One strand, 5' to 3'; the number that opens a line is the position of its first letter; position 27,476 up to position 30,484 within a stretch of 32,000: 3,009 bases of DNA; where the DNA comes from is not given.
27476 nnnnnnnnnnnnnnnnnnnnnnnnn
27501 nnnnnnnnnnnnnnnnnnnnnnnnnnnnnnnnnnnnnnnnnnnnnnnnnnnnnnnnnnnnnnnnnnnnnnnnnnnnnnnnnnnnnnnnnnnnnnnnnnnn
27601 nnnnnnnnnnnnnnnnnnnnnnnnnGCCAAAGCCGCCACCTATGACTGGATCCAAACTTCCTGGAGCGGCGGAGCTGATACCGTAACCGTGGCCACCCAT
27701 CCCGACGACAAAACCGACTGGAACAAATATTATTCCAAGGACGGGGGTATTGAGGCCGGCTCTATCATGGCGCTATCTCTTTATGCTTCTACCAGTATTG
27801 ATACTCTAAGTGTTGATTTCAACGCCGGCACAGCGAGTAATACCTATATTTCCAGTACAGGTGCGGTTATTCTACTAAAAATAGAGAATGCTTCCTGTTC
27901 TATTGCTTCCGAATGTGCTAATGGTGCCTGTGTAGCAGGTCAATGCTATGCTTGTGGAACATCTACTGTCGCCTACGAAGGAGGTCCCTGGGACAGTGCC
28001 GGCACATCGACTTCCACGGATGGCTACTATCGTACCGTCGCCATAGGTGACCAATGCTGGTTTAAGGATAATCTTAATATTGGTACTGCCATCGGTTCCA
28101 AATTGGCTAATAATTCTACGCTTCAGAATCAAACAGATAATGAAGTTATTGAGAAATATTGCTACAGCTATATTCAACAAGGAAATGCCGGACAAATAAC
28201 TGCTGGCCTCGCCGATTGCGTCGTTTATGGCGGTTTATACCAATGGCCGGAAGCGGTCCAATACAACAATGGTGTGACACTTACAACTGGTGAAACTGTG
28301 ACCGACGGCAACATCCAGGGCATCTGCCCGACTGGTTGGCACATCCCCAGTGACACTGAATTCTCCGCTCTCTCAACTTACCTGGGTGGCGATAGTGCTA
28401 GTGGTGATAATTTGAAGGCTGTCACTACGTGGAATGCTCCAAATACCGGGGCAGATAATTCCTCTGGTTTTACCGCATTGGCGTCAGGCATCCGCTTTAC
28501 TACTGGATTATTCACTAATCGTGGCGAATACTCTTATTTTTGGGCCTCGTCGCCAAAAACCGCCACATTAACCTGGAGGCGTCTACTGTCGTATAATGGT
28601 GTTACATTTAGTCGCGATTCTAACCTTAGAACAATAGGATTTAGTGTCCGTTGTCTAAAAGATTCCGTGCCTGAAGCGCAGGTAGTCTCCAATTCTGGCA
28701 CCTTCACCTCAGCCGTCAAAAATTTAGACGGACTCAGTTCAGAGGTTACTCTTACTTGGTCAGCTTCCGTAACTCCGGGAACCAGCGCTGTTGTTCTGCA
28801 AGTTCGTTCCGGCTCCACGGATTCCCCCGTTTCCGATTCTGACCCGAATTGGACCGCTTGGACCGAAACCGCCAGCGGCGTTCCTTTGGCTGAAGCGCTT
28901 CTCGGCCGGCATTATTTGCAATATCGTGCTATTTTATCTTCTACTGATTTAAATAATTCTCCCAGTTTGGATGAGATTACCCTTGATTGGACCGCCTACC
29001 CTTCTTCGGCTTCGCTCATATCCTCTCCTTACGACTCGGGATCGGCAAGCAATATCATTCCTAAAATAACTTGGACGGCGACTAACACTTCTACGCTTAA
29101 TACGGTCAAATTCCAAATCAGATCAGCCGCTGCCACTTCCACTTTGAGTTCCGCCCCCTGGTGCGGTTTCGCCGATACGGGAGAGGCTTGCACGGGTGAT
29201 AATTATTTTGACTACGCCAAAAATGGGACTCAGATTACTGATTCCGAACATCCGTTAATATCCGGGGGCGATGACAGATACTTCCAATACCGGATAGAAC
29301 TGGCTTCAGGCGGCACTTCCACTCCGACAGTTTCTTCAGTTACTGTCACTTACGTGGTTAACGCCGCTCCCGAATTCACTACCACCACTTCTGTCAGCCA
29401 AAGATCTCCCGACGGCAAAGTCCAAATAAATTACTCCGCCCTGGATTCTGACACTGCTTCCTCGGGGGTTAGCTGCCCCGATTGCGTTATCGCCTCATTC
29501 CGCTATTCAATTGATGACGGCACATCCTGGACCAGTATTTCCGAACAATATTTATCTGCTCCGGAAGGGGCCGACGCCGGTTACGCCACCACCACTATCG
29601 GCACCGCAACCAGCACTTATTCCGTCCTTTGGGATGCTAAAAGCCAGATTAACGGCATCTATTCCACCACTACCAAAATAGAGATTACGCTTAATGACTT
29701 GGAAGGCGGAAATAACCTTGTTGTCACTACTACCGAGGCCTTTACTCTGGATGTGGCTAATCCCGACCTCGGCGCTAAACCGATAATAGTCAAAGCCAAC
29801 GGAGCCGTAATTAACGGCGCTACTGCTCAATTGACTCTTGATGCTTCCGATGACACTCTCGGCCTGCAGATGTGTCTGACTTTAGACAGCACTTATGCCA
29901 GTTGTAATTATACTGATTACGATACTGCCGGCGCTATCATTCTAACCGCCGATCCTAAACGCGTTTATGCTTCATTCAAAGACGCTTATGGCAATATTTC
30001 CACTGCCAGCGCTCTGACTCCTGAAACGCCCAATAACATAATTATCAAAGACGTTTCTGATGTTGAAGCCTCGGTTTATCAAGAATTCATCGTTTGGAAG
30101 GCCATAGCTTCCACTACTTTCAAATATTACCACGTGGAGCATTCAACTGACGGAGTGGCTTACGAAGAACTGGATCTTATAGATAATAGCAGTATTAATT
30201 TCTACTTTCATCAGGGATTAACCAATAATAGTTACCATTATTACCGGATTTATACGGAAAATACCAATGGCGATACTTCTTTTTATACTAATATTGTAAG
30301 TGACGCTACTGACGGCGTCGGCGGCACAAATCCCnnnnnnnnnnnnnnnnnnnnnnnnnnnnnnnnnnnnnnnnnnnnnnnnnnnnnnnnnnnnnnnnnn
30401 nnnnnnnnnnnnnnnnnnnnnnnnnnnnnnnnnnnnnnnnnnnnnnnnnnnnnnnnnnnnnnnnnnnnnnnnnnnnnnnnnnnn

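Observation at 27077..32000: Giant open-ended ORF missing from the ORF track: a multi-domain cell-surface protein of more than 1640 aa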

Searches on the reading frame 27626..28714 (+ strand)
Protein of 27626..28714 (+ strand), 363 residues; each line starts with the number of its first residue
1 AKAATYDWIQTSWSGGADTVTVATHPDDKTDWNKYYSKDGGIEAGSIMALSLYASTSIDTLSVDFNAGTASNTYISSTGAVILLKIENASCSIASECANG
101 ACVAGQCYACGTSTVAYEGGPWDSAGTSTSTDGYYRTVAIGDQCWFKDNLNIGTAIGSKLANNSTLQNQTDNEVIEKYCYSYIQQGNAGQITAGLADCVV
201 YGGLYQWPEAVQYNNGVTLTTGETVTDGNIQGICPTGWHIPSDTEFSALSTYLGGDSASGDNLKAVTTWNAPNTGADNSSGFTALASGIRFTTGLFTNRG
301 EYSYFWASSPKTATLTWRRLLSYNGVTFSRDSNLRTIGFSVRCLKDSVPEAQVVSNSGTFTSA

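Call 51: search_solved_structures(query=window:27626-28714:+, max_evalue=0.01)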
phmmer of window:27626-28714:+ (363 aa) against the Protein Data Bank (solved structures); distinct sequences matched with E-value up to 0.01: 0.
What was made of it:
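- Tried and rejected: The PDB sequence search of the head found nothing (call 51).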

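Call 53: predict_structure(alignment_id=A3)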
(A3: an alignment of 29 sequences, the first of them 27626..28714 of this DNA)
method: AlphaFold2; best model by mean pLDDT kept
length: 363 residues; sequences in the alignment: 29
mean_pLDDT: 68.8   pTM: 0.65
mean pLDDT of the five models: 68.8, 67.8, 66.7, 66.4, 66.2
residues with pLDDT >= 90: 141; 70-90: 53; 50-70: 32; < 50: 137
segments of 3 or more residues with pLDDT < 50: 1-29, 31-120, 186-191, 352-363
pLDDT, mean of each block of 10 residues (from residue 1): 37 42 44 40 35 34 37 37 37 45 42 40 55 77 91 88 82 91 53 75 95 83 70 93 96 95 93 90 93 92 96 95 96 97 82 40 29
secondary structure, 60 per line:
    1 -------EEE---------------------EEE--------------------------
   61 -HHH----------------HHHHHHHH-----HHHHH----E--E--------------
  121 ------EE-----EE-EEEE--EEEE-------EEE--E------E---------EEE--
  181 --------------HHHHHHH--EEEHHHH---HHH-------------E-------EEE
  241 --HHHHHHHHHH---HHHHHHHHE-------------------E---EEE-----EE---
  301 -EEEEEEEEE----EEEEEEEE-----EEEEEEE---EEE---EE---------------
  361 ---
elements in order: E8-10 E32-34 H81-88 H94-98 E137-140 E143-146 E154-156 E176-178 H195-201 E204-206 H207-210 E238-240 H243-252 H256-263 E288-290 E302-310 E315-322 E328-334 E338-340
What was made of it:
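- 27635..27886 (+): Conserved 'WSGG' N-domain of the mature protein (aa 201-284: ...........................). Not modelled by AF2 (pLDDT about 40, call 53).
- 27887..27958 (+): Cys-rich linker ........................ (aa 285-308). It has four Cys of its own; the fifth belongs to the FISUMP domain. The fold is not verified (call 53).
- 27959..28663 (+): FISUMP (Fib_succ_major, PF09603 / TIGR02145) head domain, aa ~309-543, ending in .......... AF2 pLDDT 80-97 (call 53).
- On C-type-lectin-like fold (claimed for the FISUMP head): The AF2 domain is confident (pLDDT 80-97, call 53), but Foldseek against the PDB gave no hit at E <= 1e-3.
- Checked: AF2 did not model this segment (pLDDT about 40, call 53).
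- Tried and rejected: AF2 did not model the WSGG and Cys-rich segment (call 53), so the 'Cys knot' stays unverified.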

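Call 55: fold_search(model_id=the predicted structure, library=pdb)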
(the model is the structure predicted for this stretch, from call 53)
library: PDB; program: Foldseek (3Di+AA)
matches with E <= 10: 136; with E <= 0.001: 0
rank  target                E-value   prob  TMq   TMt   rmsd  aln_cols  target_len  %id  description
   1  4eps                  8.6e-02  0.85  0.17  0.13   5.0       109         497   14  Crystal structure of a fimbrial protein (BACOVA_04982) from Bacteroides ovatus ATCC 8483 at 1.85 A resolution (released 2012-06-13)
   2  8q4e_A                1.0e-01  0.23  0.10  0.28  12.2       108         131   16  Structure of Legionella pneumophila Lcl C-terminal domain (released 2023-12-27)
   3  8oks_B                4.8e-01  0.51  0.10  0.32   2.4        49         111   10  Crystal structure of Bdellovibrio bacteriovorus Bd2740 C-terminal domain (released 2023-10-25)
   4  8oks_A                5.1e-01  0.47  0.10  0.32   2.5        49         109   10  Crystal structure of Bdellovibrio bacteriovorus Bd2740 C-terminal domain (released 2023-10-25)
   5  4iop_B                1.3e+00  0.09  0.07  0.19   4.3        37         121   16  Crystal structure of NKp65 bound to its ligand KACL (released 2013-07-17)
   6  7ptf_C                1.4e+00  0.02  0.09  0.13  14.5        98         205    9  Pseudomonas aeruginosa DNA gyrase B 24kDa ATPase subdomain complexed with novobiocin (released 2022-10-05)
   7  7qaj_B                1.4e+00  0.06  0.14  0.34  15.4       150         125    9  ZK002 with Anti-angiogenic and Anti-inflamamtory Properties (released 2023-06-14)
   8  1iod_B                1.7e+00  0.06  0.14  0.35  12.1       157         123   11  CRYSTAL STRUCTURE OF THE COMPLEX BETWEEN THE COAGULATION FACTOR X BINDING PROTEIN FROM SNAKE VENOM AND THE GLA DOMAIN  (released 2001-06-27)
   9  1v4l_B                2.0e+00  0.06  0.09  0.22   9.3        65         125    8  Crystal structure of a platelet agglutination factor isolated from the venom of Taiwan habu (Trimeresurus mucrosquamat (released 2003-12-02)
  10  1ukm_B                2.1e+00  0.06  0.14  0.35  13.2       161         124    7  Crystal structure of EMS16, an Antagonist of collagen receptor integrin alpha2beta1 (GPIa/IIa) (released 2003-11-04)
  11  5b1r                  2.1e+00  0.04  0.11  0.29  11.6       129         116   14  Crystal structure of mouse CD72a CTLD (released 2016-10-19)
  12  3ubu_B                2.1e+00  0.04  0.12  0.29  15.6       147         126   10  Crystal structure of agkisacucetin, a GpIb-binding snaclec (snake C-type lectin) that inhibits platelet (released 2012-04-11)
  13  5zwa_B                2.2e+00  0.06  0.08  0.10   7.2        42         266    2  Crystal structure of Pyridoxal kinase (PdxK) from Salmonella typhimurium in complex with ADP, PL-linked to Lys233 via  (released 2019-05-29)
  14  1c3a_B                2.2e+00  0.06  0.09  0.22   9.0        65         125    8  CRYSTAL STRUCTURE OF FLAVOCETIN-A FROM THE HABU SNAKE VENOM, A NOVEL CYCLIC TETRAMER OF C-TYPE LECTIN-LIKE HETERODIMER (released 2000-03-06)
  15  1umr_C                2.2e+00  0.05  0.09  0.23   8.1        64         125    9  Crystal structure of the platelet activator convulxin, a disulfide linked a4b4 cyclic tetramer from the venom of Crota (released 2003-11-21)
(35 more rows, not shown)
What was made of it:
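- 27959..28663 (+): Weak C-type-lectin-like structural neighbours (call 55).
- On C-type-lectin-like fold (claimed for the FISUMP head): The top of the list is enriched in CTLD-like domains: 4eps, Lcl C-terminal domain 8q4e, Bd2740, snaclecs, CD72 and BDCA2 (call 55).
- Its structural neighbours lean toward C-type-lectin-like adhesin domains (call 55).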

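Call 58: search_solved_structures(query=A3, max_evalue=1)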
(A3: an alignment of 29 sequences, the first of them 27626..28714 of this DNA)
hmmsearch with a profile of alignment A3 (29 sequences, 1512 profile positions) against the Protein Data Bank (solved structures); distinct sequences matched with E-value up to 1: 7.
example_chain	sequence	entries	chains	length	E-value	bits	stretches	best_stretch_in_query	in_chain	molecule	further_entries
7y8s_A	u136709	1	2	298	3e-05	24.9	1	1055-1188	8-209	Dscam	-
1x5g_A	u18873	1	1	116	0.001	19.9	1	1057-1126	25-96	Neogenin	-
8oty_A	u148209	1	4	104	0.032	14.9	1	1043-1125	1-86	Titin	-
1bj8_A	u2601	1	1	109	0.098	13.3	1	1051-1126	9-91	GP130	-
4lsd_A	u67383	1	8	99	0.25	12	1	1197-1285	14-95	Fibronectin type III domain-containing protein 5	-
1x5f_A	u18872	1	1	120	0.58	10.8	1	1057-1130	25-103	Neogenin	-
2ede_A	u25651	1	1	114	0.66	10.6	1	1042-1137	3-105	Netrin receptor DCC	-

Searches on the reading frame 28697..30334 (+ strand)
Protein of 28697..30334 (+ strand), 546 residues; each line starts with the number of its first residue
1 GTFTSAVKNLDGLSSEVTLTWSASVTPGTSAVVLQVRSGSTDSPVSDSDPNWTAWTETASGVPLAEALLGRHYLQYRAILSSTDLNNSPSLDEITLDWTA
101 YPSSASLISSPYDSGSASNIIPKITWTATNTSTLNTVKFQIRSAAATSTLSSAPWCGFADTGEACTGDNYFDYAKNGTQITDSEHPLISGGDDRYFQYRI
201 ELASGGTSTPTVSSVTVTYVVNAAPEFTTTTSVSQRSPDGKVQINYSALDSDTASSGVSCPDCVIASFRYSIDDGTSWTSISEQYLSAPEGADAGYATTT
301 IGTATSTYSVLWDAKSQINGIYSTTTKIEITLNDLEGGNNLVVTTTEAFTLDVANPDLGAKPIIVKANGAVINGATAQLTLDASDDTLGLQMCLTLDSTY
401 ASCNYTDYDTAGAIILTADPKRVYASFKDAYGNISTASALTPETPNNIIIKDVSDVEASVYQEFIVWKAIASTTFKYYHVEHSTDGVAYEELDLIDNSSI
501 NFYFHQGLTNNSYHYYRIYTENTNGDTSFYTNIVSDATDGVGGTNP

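Call 24: search_protein_families(library=pfam, proteins=[window:28697-30334:+], max_evalue=1)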
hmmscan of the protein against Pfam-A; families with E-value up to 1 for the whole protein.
window:28697-30334:+ (546 aa): 2 families
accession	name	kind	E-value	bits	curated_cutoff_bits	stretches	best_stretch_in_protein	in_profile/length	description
PF15686.10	LYRIC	-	0.043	13.7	30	1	203-317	209-327/426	Lysine-rich CEACAM1 co-isolated protein family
PF24737.1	DUF7688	-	0.13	12.6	27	1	446-490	25-66/71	Domain of unknown function (DUF7688)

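Call 28: search_protein_representatives(protein=window:28697-30334:+)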
Query: 546 residues. Proteins with E-value up to 0.001 (for the whole library): 652; up to 1e-10: 494; up to 1e-30: 316. The best 150 are listed.
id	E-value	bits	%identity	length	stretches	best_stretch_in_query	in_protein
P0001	0.0e+00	1189.5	100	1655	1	1-546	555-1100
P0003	1.0e-195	668.2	60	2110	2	72-546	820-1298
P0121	1.1e-185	635.1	54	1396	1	2-544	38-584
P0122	5.2e-132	458.0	46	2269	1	1-545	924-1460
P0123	8.4e-116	404.5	45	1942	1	1-545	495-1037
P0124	4.5e-109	382.3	32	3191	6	5-540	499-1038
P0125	1.6e-98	347.5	40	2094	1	22-545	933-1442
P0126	5.7e-97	342.4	40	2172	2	1-545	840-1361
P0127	1.4e-90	321.3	42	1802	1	1-545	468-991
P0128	1.2e-88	315.0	39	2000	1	1-545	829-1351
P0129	4.8e-88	312.9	40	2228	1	18-545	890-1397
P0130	2.6e-85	303.9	43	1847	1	1-545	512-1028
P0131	3.3e-82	293.7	40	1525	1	2-544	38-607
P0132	1.9e-79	284.6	37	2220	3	288-543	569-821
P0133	2.1e-79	284.4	42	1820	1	1-545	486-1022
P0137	1.9e-77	278.0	39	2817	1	59-545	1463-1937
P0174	4.1e-66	240.6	36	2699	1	59-545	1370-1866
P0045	9.7e-64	232.7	37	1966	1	25-545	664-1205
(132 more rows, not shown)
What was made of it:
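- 28697..30334 (+): Family-defining 546-aa core (aa 555-1100) of five beta-sandwich modules: A 555-655 (..YLQYR...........), B 656-776 (..YFQYR.....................), C 777-909 (Asp-box-like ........), D 910-999, E 1000-1100 (FN3-like). It is one colinear block in 316 clusters at E <= 1e-30 (call 28).
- On Patescibacterial WSGG-core-tail giant protein family (defined here): 316 clusters match it end to end at E <= 1e-30 (call 28).
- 652 representatives at E <= 1e-3 and 316 at E <= 1e-30 share the core behind heads of 0-1400 aa (call 28).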

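Call 37: predict_structure(alignment_id=A2)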
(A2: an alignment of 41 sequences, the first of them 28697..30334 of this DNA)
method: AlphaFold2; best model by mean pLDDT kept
length: 546 residues; sequences in the alignment: 41
mean_pLDDT: 89.2   pTM: 0.64
mean pLDDT of the five models: 89.2, 89.0, 87.9, 87.6, 85.5
residues with pLDDT >= 90: 351; 70-90: 161; 50-70: 31; < 50: 3
segments of 3 or more residues with pLDDT < 50: none
pLDDT, mean of each block of 10 residues (from residue 1): 89 78 88 92 90 92 79 90 85 81 83 85 91 89 92 93 86 92 84 88 82 87 84 93 93 67 86 98 87 51 76 96 97 80 95 97 95 91 95 96 95 96 97 97 96 91 95 95 96 96 95 96 97 93 66
secondary structure, 60 per line:
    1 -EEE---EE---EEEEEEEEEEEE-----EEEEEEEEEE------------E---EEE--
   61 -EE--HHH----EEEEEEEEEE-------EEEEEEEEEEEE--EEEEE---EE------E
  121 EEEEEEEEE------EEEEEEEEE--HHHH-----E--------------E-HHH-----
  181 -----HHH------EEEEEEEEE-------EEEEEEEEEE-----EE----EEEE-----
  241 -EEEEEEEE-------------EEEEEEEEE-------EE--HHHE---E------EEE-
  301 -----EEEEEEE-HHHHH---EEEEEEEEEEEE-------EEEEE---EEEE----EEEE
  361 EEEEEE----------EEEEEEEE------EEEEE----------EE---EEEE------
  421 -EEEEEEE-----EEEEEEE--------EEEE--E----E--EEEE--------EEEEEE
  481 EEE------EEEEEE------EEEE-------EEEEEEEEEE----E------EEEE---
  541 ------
elements in order: E2-4 E13-24 E30-39 E56-58 E73-82 E90-101 E104-108 E120-129 E136-144 H147-150 E195-203 E211-220 E232-235 E242-249 E263-271 E297-299 E306-312 H314-318 E322-333 E341-345 E349-352 E357-366 E377-384 E391-395 E411-414 E422-428 E434-440 E449-452 E463-466 E475-483 E490-495 E502-505 E513-522 E534-537
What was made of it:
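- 28697..30334 (+): AF2 pLDDT 89.2, all-beta (call 37).
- On Asp-box (BNR) module: It lies in a beta-sandwich, not a propeller (call 37).
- AF2 pLDDT 89 shows five beta-sandwiches (call 37).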

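Call 39: fold_search(model_id=the predicted structure, library=pdb)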
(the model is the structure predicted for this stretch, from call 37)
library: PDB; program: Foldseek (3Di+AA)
matches with E <= 10: 1595; with E <= 0.001: 401
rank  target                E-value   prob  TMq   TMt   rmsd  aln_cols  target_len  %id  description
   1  8d82_A                3.6e-09  1.00  0.15  0.14  27.2       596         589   10  Cryo-EM structure of human IL-6 signaling complex in detergent: model containing full extracellular domains (released 2023-03-29)
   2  4yfd_A                7.4e-09  1.00  0.18  0.19  19.9       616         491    9  Crystal structure PTP delta Ig1-Fn2 in complex with IL-1RAcP (released 2015-05-06)
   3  8v2b_B                9.0e-09  1.00  0.16  0.16  27.5       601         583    9  Cryo-EM structure of mouse type II OSM receptor complex: model for full extracellular assembly (released 2024-11-20)
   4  2jll                  1.3e-08  1.00  0.14  0.19  19.8       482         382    8  Crystal structure of NCAM2 IgIV-FN3II (released 2009-11-17)
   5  8dh8_A                1.4e-08  1.00  0.18  0.15  21.6       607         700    8  Leptin-bound leptin receptor complex-full ECD (released 2023-04-19)
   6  3t1w                  2.1e-08  1.00  0.29  0.38  11.5       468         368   11  Structure of the four-domain fragment Fn7B89 of oncofetal fibronectin (released 2012-03-21)
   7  8x80_A                2.1e-08  1.00  0.18  0.14  19.5       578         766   10  Structure of leptin-LepR trimer with a small gap (released 2024-08-07)
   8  8oe4_D                2.3e-08  1.00  0.18  0.19  20.4       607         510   10  Cryo-EM structure of a pre-dimerized human IL-23 complete extracellular signaling complex. (released 2024-02-07)
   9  8bxr                  3.1e-08  1.00  0.17  0.28  15.1       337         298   11  Titin FnIII-domain I109-I111 (I/A4-A/A6) from the MIR region (released 2023-02-15)
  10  8q6t_I                3.2e-08  1.00  0.22  0.14  15.9       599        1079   12  Helical reconstruction of the relaxed thick filament from FIB milled left ventricular mouse myofibrils (released 2023-11-01)
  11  4pbx                  3.4e-08  1.00  0.20  0.19  18.3       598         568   11  Crystal structure of the six N-terminal domains of human receptor protein tyrosine phosphatase sigma (released 2014-11-12)
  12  1i1r_A                3.9e-08  1.00  0.21  0.33  12.2       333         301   13  CRYSTAL STRUCTURE OF A CYTOKINE/RECEPTOR COMPLEX (released 2001-03-28)
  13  8v29_B                4.1e-08  1.00  0.16  0.15  27.8       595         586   10  Cryo-EM structure of human type I OSM receptor complex: model for full extracellular assembly (released 2024-11-20)
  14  8qy5_A                4.8e-08  1.00  0.17  0.16  28.3       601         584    8  Structure of interleukin 6. (released 2024-02-21)
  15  7mro                  6.5e-08  1.00  0.19  0.28  14.0       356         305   10  Zebrafish CNTN4 FN1-FN3 domains (released 2022-01-05)
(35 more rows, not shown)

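Call 52: search_protein_families(library=ncbifam, proteins=[window:28697-30334:+], max_evalue=0.01)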
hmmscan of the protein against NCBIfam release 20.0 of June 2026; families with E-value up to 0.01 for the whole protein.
window:28697-30334:+ (546 aa): 0 families
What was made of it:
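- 28697..30334 (+): No Pfam or NCBIfam match (calls 24, 52).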

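Call 59: search_solved_structures(query=A2, max_evalue=0.001)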
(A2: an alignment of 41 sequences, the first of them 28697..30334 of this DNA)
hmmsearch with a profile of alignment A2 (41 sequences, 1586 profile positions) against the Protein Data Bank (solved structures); distinct sequences matched with E-value up to 0.001: 44.
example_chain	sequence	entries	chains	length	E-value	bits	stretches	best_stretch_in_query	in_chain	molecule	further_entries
7y8s_A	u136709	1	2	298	1.4e-14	55.8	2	1308-1452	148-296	Dscam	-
8q6t_I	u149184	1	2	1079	8.6e-12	46.5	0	832-978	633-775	Titin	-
4yh7_A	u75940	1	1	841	1e-08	36.3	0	1265-1452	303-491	Receptor-type tyrosine-protein phosphatase delta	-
5utk_A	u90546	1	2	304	1.5e-08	35.7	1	1324-1456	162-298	Angiopoietin-1 receptor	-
5mya_A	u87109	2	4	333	3.2e-08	34.7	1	1324-1457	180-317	Angiopoietin-1 receptor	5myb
7e72_E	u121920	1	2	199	4.2e-08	34.3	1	1324-1442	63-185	Angiopoietin-1 receptor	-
6x3a_A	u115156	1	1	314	5.4e-08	33.9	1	1326-1472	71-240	Receptor-type tyrosine-protein phosphatase delta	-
7u08_A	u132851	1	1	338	8.2e-08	33.3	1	1257-1432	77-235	Receptor-type tyrosine-protein phosphatase eta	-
2x10_A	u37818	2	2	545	1.1e-07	32.9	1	1319-1453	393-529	EPHRIN TYPE-A RECEPTOR 2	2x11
3fl7_A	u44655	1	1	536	1.2e-07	32.8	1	1319-1452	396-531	Ephrin receptor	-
3t1w_A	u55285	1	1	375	2.5e-07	31.7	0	850-1433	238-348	four-domain fibronectin fragment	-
2ha1_A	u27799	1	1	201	5.9e-07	30.5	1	1324-1443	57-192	Fibronectin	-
1fnf_A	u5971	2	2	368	6.5e-07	30.3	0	809-967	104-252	FIBRONECTIN | Isoform 1 of Fibronectin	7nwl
6bt9_A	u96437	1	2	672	7.9e-07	30.1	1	1103-1205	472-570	Chitinase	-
7y6e_A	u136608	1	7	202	9.5e-07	29.8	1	1308-1452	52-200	Dscam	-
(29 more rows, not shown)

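Call 77: search_protein_families(library=pfam, proteins=[P0122, P0137, P0174], max_evalue=0.00001)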
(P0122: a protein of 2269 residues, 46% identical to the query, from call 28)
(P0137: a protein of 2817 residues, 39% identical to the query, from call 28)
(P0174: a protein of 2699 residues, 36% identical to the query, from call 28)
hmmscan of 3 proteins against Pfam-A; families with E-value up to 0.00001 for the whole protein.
P0122 (2269 aa): 4 families
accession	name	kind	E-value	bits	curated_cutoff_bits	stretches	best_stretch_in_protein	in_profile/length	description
PF16656.11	Pur_ac_phosph_N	-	1.7e-37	128.3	30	4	1955-2040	11-93/93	Purple acid Phosphatase, N-terminal domain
PF00041.27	fn3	-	2.1e-17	63.6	25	0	1465-1546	2-73/84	Fibronectin type III domain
PF16655.11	PhoD_N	-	2.2e-10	41.4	30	0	1992-2024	48-79/90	PhoD-like phosphatase, N-terminal domain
PF25059.1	FN3_DSCAM-DSCAML_C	-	3.1e-07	31.1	39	0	1986-2037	31-78/89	DSCAM/DSCAML C-terminal Fn3-like domain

P0137 (2817 aa): 4 families
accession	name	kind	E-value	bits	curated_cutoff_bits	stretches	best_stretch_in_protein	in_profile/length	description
PF16656.11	Pur_ac_phosph_N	-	5.6e-39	133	30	4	2140-2224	5-93/93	Purple acid Phosphatase, N-terminal domain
PF00041.27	fn3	-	1.2e-24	86.8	25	1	1941-2019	3-74/84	Fibronectin type III domain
PF16655.11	PhoD_N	-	8.6e-08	33.1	30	0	2178-2213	49-79/90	PhoD-like phosphatase, N-terminal domain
PF25059.1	FN3_DSCAM-DSCAML_C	-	6.2e-07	30.1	39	0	2531-2591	27-81/89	DSCAM/DSCAML C-terminal Fn3-like domain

P0174 (2699 aa): 2 families
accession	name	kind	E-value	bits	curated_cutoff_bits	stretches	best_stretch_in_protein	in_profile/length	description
PF16656.11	Pur_ac_phosph_N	-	2e-49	166.5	30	5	1876-1952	7-82/93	Purple acid Phosphatase, N-terminal domain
PF00041.27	fn3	-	1.6e-27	96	25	1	2216-2306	5-81/84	Fibronectin type III domain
